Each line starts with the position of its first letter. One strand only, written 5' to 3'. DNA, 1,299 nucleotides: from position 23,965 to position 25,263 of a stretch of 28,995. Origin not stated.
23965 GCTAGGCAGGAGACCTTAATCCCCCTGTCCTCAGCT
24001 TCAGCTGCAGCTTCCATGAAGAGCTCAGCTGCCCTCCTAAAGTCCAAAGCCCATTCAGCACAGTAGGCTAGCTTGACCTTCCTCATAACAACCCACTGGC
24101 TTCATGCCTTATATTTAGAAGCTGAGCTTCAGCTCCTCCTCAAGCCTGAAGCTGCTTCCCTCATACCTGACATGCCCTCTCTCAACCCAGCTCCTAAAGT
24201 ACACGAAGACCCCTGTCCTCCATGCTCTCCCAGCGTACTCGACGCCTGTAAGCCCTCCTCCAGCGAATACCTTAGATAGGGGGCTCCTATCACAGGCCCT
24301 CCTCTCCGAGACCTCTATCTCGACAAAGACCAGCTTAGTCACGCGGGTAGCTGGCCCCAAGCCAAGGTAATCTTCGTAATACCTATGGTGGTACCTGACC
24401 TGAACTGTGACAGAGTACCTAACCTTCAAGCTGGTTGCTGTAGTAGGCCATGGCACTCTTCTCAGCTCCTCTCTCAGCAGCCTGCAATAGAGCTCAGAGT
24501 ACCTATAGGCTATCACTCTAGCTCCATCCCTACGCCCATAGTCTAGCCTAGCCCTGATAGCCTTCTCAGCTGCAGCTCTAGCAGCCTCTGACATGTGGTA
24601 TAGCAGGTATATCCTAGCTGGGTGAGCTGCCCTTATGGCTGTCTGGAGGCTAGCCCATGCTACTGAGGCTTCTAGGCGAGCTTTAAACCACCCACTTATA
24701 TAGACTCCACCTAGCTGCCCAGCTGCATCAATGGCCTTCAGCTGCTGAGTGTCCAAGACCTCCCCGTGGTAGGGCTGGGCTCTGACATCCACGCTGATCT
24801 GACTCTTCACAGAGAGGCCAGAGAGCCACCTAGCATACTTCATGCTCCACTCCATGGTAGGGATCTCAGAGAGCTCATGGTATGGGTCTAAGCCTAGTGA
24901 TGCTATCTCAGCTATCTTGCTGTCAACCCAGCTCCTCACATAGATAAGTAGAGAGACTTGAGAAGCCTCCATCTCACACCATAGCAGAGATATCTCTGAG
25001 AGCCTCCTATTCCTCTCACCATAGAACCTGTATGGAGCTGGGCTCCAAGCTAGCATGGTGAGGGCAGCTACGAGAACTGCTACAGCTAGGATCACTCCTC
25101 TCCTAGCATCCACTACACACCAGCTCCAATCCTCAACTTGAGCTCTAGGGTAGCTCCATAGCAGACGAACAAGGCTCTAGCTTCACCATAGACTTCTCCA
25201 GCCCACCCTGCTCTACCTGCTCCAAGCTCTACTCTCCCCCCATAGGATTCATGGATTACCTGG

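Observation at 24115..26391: Overlapping operon of small, Cys-rich, N-terminally anchored proteins with no recognisable domains (possible pilin-like or novel surface module)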

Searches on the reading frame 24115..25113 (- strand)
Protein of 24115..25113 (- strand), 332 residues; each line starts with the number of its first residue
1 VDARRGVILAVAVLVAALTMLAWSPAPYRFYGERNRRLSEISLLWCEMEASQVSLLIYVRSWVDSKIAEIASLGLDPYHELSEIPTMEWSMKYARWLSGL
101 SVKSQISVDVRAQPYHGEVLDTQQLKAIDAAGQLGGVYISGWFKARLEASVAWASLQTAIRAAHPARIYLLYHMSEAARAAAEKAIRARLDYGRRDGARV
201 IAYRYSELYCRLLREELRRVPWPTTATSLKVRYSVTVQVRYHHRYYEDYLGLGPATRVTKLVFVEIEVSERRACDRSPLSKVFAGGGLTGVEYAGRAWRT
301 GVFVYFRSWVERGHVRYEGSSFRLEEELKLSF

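Call 4: search_protein_families(library=pfam, proteins=[window:24115-25113:-], max_evalue=1)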
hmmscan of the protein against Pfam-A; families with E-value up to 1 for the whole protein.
window:24115-25113:- (332 aa): 0 families

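Call 8: find_homologous_proteins(query=window:24115-25113:-, max_evalue=0.001)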
Query window:24115-25113:- (332 aa): 3 proteins with E <= 0.001 among 8000 candidates.
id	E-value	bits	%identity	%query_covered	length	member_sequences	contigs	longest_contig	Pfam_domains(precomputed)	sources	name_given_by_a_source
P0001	1.0e-215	733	100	100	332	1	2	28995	-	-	-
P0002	3.2e-148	511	71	99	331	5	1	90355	-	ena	-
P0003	1.9e-145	502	70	99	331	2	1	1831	-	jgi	-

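Call 9: find_related_loci(query=window:24115-25113:-, collection=genome_contigs, flank=10000)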
Query window:24115-25113:- (332 aa) in genome_contigs; peptide patterns used: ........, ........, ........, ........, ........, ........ (x = any residue, [..] = any of these).
28 stretches matched a pattern; 1 encode a relative of the query (tblastn E <= 1e-3); 1 distinct loci.
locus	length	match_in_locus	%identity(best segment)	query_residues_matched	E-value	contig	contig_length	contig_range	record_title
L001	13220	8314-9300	70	4-332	1e-146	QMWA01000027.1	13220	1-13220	MAG: Thermoproteota archaeon isolate B14_G2 B14_Guay2_scaffold_01028, whole genome shotgun sequence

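Call 11: find_encoding_contigs(protein=P0002, flank=10000, max_places=6)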
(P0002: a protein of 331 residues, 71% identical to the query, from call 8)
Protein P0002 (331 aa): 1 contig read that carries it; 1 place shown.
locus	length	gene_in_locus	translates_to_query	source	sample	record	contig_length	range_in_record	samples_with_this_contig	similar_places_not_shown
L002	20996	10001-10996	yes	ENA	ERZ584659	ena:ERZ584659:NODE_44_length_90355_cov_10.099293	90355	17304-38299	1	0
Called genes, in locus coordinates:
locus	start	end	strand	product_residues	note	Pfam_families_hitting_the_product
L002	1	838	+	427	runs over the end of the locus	PF04894:Nre_N, PF04895:Nre_C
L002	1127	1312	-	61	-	PF10133:CooT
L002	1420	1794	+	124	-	PF01155:HypA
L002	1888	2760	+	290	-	PF03308:MeaB (faint), PF26551:DUF8180, PF03193:RsgA_GTPase (faint), PF00009:GTP_EFTU (faint), PF02492:cobW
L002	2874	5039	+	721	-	PF01364:Peptidase_C25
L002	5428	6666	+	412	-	-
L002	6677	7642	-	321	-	-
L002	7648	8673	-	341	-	-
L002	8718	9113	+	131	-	-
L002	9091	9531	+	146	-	-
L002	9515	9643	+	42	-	-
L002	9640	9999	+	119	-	-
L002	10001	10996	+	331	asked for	-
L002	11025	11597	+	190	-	-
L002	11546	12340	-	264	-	PF01026:TatD_DNase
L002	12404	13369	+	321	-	PF00633:HHH (faint), PF11731:Cdd1 (faint), PF14520:HHH_5, PF00154:RecA_N, PF08423:Rad51, PF06745:ATPase (weak)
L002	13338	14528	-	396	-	PF02749:QRPTase_N, PF01729:QRPTase_C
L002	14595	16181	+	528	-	PF00009:GTP_EFTU, PF03144:GTP_EFTU_D2, PF03143:GTP_EFTU_D3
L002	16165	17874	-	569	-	-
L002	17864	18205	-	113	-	-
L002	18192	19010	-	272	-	PF04414:tRNA_deacylase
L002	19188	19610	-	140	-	PF01751:Toprim (faint)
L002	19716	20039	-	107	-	PF11950:DUF3467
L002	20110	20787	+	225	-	PF05120:GvpG (faint)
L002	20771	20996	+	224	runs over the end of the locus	PF13489:Methyltransf_23 (faint), PF05175:MTS, PF06325:PrmA (weak), PF03602:Cons_hypoth95 (faint), PF13847:Methyltransf_31, PF08241:Methyltransf_11, PF08242:Methyltransf_12, PF13649:Methyltransf_25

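Call 15: search_protein_families(library=ncbifam, proteins=[window:24115-25113:-], max_evalue=1)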
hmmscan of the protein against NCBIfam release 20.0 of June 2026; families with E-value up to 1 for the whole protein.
window:24115-25113:- (332 aa): 0 families

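Call 22: search_solved_structures(query=A1, max_evalue=10)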
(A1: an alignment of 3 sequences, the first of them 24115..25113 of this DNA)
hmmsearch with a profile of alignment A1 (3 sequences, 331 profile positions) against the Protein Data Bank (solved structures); distinct sequences matched with E-value up to 10: 0.

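Call 24: predict_structure(alignment_id=A1)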
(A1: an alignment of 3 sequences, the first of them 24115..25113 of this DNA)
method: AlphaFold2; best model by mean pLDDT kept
length: 332 residues; sequences in the alignment: 3
mean_pLDDT: 36.7   pTM: 0.31
mean pLDDT of the five models: 36.7, 35.1, 33.2, 32.7, 32.1
residues with pLDDT >= 90: 0; 70-90: 0; 50-70: 24; < 50: 308
segments of 3 or more residues with pLDDT < 50: 1-64, 77-88, 90-208, 210-212, 219-221, 223-228, 233-327
pLDDT, mean of each block of 10 residues (from residue 1): 29 35 28 31 29 34 50 52 42 40 24 25 32 30 38 38 35 43 43 44 47 50 48 45 33 33 43 35 26 24 26 29 46 49
secondary structure, 60 per line:
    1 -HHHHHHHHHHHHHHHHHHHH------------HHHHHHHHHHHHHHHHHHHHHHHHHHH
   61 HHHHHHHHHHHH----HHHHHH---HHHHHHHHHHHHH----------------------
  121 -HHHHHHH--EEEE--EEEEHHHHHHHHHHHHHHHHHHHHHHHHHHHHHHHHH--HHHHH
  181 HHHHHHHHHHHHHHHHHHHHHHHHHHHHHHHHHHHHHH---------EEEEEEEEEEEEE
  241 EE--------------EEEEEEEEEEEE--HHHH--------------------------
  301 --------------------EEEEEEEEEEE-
elements in order: H2-21 H34-72 H77-82 H86-98 H122-128 E131-134 E137-140 H141-173 H176-218 E228-242 E257-268 H271-274 E321-331
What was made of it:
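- On Type IV filament pilin/pseudopilin module (archaeal T4P sense): The E model was unusable (pLDDT 36.7, call 24).
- Checked: E is predicted to be mixed alpha/beta, but only by a low-confidence model (call 24).
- E could not be modelled (pLDDT 36.7, call 24).
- Tried and rejected: AlphaFold2 of E with a 3-sequence alignment gave pLDDT 36.7 and was discarded (call 24).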

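Call 25: search_protein_representatives(alignment_id=A1)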
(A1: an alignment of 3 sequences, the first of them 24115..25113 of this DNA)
Query: 3 sequences, 331 profile positions. Proteins with E-value up to 0.001 (for the whole library): 5; up to 1e-10: 4; up to 1e-30: 1. The best 5 are listed.
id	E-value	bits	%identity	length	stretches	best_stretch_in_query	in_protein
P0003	2.6e-202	687.4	-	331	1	1-331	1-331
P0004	2.3e-20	89.3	-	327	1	4-292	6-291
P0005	4.1e-20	88.5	-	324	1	1-243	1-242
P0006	1.2e-11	60.6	-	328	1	8-189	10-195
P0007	1.3e-10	57.2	-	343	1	6-247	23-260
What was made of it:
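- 24115..25113 (-): Gene E (332 aa, GTG start). Largest and last gene, and the signature protein of the module. R-R-G|VILAV class III-type motif. Only 5 clusters found among 1.84e9 proteins (call 25).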

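Call 28: find_homologous_proteins(query=A2, max_evalue=0.01)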
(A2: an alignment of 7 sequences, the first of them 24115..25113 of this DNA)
Query A2 (7 sequences) (332 aa, profile of the alignment): 4 proteins with E <= 0.01 among 8000 candidates.
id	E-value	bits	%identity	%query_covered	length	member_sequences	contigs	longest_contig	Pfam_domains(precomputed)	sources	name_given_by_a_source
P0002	2.8e-137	475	71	99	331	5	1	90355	-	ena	-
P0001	1.3e-135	470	100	100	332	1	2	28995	-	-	-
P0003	2.5e-135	469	70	99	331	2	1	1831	-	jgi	-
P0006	2.1e-120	420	24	56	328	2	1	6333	-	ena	-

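Call 29: find_encoding_contigs(protein=P0006, flank=10000)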
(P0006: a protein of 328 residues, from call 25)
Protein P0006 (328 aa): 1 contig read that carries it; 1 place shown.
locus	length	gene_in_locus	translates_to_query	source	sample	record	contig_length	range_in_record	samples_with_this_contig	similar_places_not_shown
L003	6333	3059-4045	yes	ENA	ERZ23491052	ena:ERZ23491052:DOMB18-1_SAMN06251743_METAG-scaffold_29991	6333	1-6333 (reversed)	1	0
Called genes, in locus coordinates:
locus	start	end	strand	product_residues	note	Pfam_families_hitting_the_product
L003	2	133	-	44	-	?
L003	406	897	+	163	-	-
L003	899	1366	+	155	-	-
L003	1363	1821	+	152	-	-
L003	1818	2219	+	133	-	-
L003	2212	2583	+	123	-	-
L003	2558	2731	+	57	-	-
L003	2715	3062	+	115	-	-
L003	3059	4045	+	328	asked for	-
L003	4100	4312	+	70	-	-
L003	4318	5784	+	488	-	PF14890:Intein_splicing (faint)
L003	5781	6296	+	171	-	-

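Call 30: find_encoding_contigs(protein=P0004, flank=10000)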
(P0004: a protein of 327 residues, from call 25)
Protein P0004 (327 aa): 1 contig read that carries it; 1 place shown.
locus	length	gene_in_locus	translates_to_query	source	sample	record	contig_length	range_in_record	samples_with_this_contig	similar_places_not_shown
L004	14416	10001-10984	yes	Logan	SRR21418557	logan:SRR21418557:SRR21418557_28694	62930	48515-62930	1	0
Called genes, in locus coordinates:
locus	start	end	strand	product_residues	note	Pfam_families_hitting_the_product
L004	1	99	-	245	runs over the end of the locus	PF04055:Radical_SAM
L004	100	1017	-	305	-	-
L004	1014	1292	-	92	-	-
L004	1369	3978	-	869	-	PF04851:ResIII (faint), PF01935:DUF87, PF05872:HerA_C (faint), PF19044:P-loop_TraG (faint)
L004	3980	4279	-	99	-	-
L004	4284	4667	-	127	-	-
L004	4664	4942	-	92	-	-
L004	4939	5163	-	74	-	-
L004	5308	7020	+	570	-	PF00437:T2SSE, PF13191:AAA_16 (weak)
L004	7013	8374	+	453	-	-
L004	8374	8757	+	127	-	-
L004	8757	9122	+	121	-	-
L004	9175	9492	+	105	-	-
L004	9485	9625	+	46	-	-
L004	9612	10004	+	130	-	-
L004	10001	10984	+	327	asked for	-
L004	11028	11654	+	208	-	PF27781:Csf1 (weak)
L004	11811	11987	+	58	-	-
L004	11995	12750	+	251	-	PF01555:N6_N4_Mtase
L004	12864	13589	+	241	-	-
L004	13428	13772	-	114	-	-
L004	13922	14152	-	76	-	-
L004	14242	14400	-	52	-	-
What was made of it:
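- In L004 the operon lies next to a HerA/VirB4/TraG-like ATPase cluster and a DNA methyltransferase (call 30).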

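Call 31: find_encoding_contigs(protein=P0005, flank=10000)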
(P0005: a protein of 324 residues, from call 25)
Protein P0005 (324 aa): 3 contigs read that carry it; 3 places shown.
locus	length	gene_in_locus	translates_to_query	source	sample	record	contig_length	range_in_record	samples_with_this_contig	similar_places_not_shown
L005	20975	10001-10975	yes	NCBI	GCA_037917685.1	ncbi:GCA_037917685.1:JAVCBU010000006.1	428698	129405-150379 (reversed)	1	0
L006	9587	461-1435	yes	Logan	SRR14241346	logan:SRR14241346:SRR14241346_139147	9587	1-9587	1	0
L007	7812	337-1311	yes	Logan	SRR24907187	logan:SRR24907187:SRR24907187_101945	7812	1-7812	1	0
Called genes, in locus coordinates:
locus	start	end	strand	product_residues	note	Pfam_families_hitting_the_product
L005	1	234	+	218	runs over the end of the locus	PF01876:RNase_P_p30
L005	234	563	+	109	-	PF01900:RNase_P_Rpp14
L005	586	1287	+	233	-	PF10584:Proteasome_A_N, PF00227:Proteasome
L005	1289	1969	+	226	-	PF01172:SBDS_N, PF09377:SBDS_domain_II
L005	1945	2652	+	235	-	PF22625:ECR1_N_2, PF00013:KH_1 (faint)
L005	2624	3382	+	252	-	PF01138:RNase_PH, PF03725:RNase_PH_C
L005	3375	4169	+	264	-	PF01138:RNase_PH, PF03725:RNase_PH_C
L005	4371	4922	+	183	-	-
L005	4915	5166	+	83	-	PF09341:Pcc1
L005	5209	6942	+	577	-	PF00437:T2SSE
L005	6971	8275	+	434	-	-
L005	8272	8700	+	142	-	-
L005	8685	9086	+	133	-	-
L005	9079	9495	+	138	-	-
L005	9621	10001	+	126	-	-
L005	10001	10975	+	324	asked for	-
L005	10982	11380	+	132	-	PF00571:CBS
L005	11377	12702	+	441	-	PF02629:CoA_binding, PF13380:CoA_binding_2, PF13607:Succ_CoA_lig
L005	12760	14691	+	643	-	PF13597:NRDD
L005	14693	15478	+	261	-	PF04055:Radical_SAM, PF13353:Fer4_12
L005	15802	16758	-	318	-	PF01384:PHO4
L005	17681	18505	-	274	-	PF12146:Hydrolase_4, PF00561:Abhydrolase_1, PF12697:Abhydrolase_6, PF03959:FSH1 (faint), PF03096:Ndr, PF08386:Abhydrolase_4 (weak)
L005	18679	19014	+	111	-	PF07883:Cupin_2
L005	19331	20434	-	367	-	PF00155:Aminotran_1_2, PF04864:Alliinase_C (weak)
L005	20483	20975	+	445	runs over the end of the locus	PF07969:Amidohydro_3 (weak), PF01979:Amidohydro_1, PF07969:Amidohydro_3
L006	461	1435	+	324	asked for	-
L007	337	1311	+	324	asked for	-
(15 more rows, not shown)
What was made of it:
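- E homologues P0004 and P0005 are the last gene of operons reading T2SSE ATPase > 434-453 aa membrane protein > 127-142 aa membrane protein > several small genes > E (calls 30, 31). The gene plan is ATPase > platform > peptidase > five small N-terminally anchored proteins with the largest last (calls 30, 31).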

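Call 32: find_encoding_contigs(protein=P0007, flank=10000)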
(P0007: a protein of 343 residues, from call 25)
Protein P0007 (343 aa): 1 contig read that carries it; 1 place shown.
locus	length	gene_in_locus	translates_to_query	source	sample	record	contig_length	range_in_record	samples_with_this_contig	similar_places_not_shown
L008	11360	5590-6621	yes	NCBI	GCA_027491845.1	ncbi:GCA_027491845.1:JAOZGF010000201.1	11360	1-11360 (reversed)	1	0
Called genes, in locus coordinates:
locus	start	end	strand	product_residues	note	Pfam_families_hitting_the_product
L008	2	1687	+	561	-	?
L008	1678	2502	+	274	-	-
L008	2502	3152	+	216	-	-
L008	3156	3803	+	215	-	-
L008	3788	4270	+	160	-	-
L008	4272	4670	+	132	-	-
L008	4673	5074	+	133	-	-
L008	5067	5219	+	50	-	-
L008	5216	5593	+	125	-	-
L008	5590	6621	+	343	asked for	-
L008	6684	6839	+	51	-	-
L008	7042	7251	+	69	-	PF00125:Histone, PF00808:CBFD_NFYB_HMF, PF15511:CENP-T_C (weak)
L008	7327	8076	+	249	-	PF02811:PHP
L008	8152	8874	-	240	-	PF00483:NTP_transferase, PF12804:NTP_transf_3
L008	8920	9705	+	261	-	PF21003:NucS_N, PF01939:NucS_C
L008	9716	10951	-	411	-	-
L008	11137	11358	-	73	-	?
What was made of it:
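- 24115..25113 (-): It is always the last gene of the pilin-like block next to the T4P-type motor (calls 29-32).
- L008 and L003 have split-platform versions (calls 29, 32).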

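Call 37: search_protein_families(library=pfam, proteins=[L004:5308-7020:+, L004:7013-8374:+, L004:8374-8757:+, L005:6971-8275:+, L005:8272-8700:+, L008:1678-2502:+, L008:2502-3152:+, L008:3156-3803:+, L008:3788-4270:+, L003:1363-1821:+], max_evalue=1)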
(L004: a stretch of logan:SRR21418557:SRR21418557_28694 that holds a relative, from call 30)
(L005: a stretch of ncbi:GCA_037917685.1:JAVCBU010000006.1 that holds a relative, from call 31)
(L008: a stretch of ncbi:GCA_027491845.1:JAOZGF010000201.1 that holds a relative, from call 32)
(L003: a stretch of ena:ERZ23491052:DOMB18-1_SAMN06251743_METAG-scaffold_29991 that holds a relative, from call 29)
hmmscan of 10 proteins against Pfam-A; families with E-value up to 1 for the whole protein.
L004:5308-7020:+ (570 aa): 33 families (the best 25 are shown)
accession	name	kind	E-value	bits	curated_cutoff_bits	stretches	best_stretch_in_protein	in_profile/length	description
PF00437.27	T2SSE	-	6.2e-20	71.6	24.9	1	328-517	91-275/370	Type II/IV secretion system protein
PF13191.12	AAA_16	-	1e-05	26.6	32.6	1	370-413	10-56/167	AAA ATPase domain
PF13555.12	AAA_29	-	2.1e-05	24.6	27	1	380-409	21-49/61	P-loop containing region of AAA domain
PF20720.3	nSTAND3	-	2.6e-05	24.4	27.2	1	383-425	18-61/155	Novel STAND NTPase 3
PF13401.12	AAA_22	-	6.7e-05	23.7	27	1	383-447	6-52/130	AAA domain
PF13238.12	AAA_18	-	0.00051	20.9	29.4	1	385-417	1-27/128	AAA domain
PF13604.12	AAA_30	-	0.0016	18.7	27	1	367-403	2-39/191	AAA domain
PF00005.33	ABC_tran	-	0.0018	19.3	25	1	379-413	8-42/137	ABC transporter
PF19568.5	Spore_III_AA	-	0.0047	16.5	27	1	380-495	142-267/306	Sporulation stage III, protein AA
PF00270.35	DEAD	-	0.0053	16.9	26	1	376-400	8-32/167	DEAD/DEAH box helicase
PF01078.27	Mg_chelatase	-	0.0081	16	20.3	1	376-411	16-51/207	Magnesium chelatase, subunit ChlI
PF12775.13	AAA_7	-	0.012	15.6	25.8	1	374-404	25-55/181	P-loop containing dynein motor region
PF01580.24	FtsK_SpoIIIE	-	0.012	15.5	24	1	381-404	37-61/221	FtsK/SpoIIIE family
PF13476.12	AAA_23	-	0.014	16.5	27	1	385-403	22-40/201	AAA domain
PF14532.12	Sigma54_activ_2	-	0.016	15.9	25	1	377-420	16-59/138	Sigma-54 interaction domain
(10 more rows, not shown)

L004:7013-8374:+ (453 aa): 1 family
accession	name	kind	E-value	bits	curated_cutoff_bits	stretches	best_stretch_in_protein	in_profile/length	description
PF00482.28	T2SSF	-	0.035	14.5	25.2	0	278-389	6-121/125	Type II secretion system (T2SS), protein F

L004:8374-8757:+ (127 aa): 0 families

L005:6971-8275:+ (434 aa): 0 families

L005:8272-8700:+ (142 aa): 0 families

L008:1678-2502:+ (274 aa): 1 family
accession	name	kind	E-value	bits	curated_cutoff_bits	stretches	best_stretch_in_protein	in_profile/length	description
PF01040.23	UbiA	-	0.0072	16.1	34.2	1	217-270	61-112/250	UbiA prenyltransferase family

L008:2502-3152:+ (216 aa): 3 families
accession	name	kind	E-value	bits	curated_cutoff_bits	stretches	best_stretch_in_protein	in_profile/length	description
PF13720.11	Acetyltransf_11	-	0.096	13.5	24.5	1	53-97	33-79/82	Udp N-acetylglucosamine O-acyltransferase; Domain 2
PF12998.12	ING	-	0.14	13.2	23.9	1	51-127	11-80/102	Inhibitor of growth proteins N-terminal histone-binding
PF11712.13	Vma12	-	0.16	12.4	25.5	1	74-196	27-131/137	Endoplasmic reticulum-based factor for assembly of V-ATPase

L008:3156-3803:+ (215 aa): 1 family
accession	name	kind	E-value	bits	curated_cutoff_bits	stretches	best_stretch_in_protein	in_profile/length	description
PF01478.23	Peptidase_A24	-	7.1e-05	23.6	26.5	1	26-125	5-102/104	Type IV leader peptidase family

L008:3788-4270:+ (160 aa): 0 families

L003:1363-1821:+ (152 aa): 1 family
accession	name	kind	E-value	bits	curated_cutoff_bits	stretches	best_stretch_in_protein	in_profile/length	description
PF01478.23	Peptidase_A24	-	0.031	15.1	26.5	1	7-105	4-102/104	Type IV leader peptidase family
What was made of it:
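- The ATPase hits Pfam T2SSE at 6e-20 (call 37).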

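Call 49: search_solved_structures(query=A2, max_evalue=10)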
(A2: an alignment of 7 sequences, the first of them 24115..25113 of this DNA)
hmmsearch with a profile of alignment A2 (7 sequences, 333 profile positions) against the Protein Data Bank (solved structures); distinct sequences matched with E-value up to 10: 4.
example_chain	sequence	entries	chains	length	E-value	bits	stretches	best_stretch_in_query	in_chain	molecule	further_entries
4hhu_A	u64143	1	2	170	0.6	12.1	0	181-237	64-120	OR280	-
1ny1_A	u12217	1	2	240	1.3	11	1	163-191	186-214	Probable polysaccharide deacetylase pdaA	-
1w1a_1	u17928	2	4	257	1.5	10.8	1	163-191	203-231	PROBABLE POLYSACCHARIDE DEACETYLASE PDAA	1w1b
1w17_A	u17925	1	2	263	1.5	10.8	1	163-191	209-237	PROBABLE POLYSACCHARIDE DEACETYLASE PDAA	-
